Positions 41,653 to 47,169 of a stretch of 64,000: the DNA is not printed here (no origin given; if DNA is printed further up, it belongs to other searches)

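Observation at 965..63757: Hyper-abundant GTTTT + GNRA mini-hairpin motif (consensus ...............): ~57 copies in 64 kb with stem covariation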

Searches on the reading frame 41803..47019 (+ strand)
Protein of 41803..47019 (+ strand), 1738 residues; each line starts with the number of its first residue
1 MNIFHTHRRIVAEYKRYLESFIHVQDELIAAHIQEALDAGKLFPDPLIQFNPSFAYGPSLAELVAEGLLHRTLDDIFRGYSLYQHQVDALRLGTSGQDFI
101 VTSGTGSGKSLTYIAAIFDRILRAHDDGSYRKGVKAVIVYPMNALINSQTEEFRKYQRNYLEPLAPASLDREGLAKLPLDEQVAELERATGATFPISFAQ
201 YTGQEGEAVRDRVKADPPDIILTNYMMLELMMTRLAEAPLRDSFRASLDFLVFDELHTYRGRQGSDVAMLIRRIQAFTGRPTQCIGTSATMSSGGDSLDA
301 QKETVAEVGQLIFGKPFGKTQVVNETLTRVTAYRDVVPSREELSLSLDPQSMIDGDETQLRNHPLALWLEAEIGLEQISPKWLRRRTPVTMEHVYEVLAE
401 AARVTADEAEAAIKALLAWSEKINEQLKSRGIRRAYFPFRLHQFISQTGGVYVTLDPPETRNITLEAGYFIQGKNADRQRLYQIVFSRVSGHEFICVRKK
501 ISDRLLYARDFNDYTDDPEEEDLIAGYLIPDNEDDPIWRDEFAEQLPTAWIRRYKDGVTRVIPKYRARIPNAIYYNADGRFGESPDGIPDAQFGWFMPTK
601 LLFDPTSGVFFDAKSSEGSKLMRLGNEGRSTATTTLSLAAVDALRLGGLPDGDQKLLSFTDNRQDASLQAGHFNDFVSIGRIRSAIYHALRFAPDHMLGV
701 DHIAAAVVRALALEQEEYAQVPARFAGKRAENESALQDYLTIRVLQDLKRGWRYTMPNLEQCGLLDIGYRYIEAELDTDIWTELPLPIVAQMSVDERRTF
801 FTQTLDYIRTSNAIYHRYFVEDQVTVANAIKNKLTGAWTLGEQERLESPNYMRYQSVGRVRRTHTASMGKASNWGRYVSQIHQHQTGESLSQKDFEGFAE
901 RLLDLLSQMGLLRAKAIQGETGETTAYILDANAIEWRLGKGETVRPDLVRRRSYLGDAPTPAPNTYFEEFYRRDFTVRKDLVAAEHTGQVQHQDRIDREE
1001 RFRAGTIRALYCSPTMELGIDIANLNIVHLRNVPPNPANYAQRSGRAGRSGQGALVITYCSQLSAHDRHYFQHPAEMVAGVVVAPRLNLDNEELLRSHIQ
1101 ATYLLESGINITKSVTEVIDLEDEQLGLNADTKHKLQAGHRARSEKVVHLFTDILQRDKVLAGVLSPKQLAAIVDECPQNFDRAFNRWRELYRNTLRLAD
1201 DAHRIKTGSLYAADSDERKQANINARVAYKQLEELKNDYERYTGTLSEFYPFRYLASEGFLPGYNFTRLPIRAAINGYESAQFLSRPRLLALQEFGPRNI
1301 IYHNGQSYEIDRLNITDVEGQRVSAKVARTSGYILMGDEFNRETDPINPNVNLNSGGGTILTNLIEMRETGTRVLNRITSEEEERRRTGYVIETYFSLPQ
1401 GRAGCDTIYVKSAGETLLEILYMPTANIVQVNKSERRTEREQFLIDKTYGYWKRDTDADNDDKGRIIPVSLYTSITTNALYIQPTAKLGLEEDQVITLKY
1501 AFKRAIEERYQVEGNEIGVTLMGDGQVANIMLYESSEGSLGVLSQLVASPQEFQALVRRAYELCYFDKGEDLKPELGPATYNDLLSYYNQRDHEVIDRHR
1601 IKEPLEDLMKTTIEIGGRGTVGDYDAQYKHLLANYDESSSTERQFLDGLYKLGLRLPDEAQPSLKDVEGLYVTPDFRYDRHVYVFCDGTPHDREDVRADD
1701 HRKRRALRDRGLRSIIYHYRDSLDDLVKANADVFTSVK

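Call 8: search_protein_families(library=pfam, proteins=[window:41803-47019:+])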
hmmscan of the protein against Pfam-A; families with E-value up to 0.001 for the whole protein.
window:41803-47019:+ (1738 aa): 3 families
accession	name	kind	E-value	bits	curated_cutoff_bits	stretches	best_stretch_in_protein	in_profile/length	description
PF00270.35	DEAD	-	3.1e-21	76.3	26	1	84-292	2-161/167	DEAD/DEAH box helicase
PF00271.37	Helicase_C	-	5.7e-14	52.7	23.5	1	979-1051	38-110/110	Helicase conserved C-terminal domain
PF04851.21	ResIII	-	1e-06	29.2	22.5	1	95-291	22-162/164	Type III restriction enzyme, res subunit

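Call 63: search_protein_families(library=padloc, proteins=[window:41803-47019:+], max_evalue=0.00001)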
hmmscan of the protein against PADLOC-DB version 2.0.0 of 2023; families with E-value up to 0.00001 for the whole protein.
window:41803-47019:+ (1738 aa): 23 families
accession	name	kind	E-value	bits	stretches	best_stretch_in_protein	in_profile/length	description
PDLC00037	DruE3|DruE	-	3.4e-85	285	2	79-457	99-445/2055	SNF2 family N-terminal domain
PDLC00013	DruE1|DruE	-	1.2e-73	246.9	3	981-1309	1043-1361/1776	SNF2 family N-terminal domain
PDLC00035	DruE3|DruE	-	1.4e-73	246.3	2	39-457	48-449/1460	SNF2 family N-terminal domain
PDLC00015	DruE2|DruE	-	8.7e-58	194.1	3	982-1114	1134-1278/1887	SNF2 family N-terminal domain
PDLC00036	DruE3|DruE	-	3.9e-56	188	2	969-1117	1012-1167/2023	SNF2 family N-terminal domain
PDLC00014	DruE2|DruE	-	3.3e-54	182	3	1007-1106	1200-1299/1928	SNF2 family N-terminal domain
PDLC00051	DruE4|DruE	-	1.1e-53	180.3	3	981-1118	1088-1236/1829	SNF2 family N-terminal domain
PDLC02896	DpdJ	-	8e-23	78.1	1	209-294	328-415/1487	DpdJ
PDLC03960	SngC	-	2.5e-19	67.5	1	84-293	27-197/720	-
PDLC02503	BrxHI|BrxHII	-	4e-19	66.4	2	203-296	107-199/698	BrxHI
PDLC02501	BrxHI|BrxHII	-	2.5e-13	47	1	986-1053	278-345/925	BrxHI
PDLC02897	DpdJ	-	5.1e-13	45.7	1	978-1050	380-451/1570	DpdJ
PDLC03928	PsyrT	-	1.2e-11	41.7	1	978-1073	263-358/689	-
PDLC02569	DrmA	-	2.4e-11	40.2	1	991-1072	813-894/1095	DrmA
PDLC02570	DrmA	-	3.3e-10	36.9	1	986-1074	562-648/851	DrmA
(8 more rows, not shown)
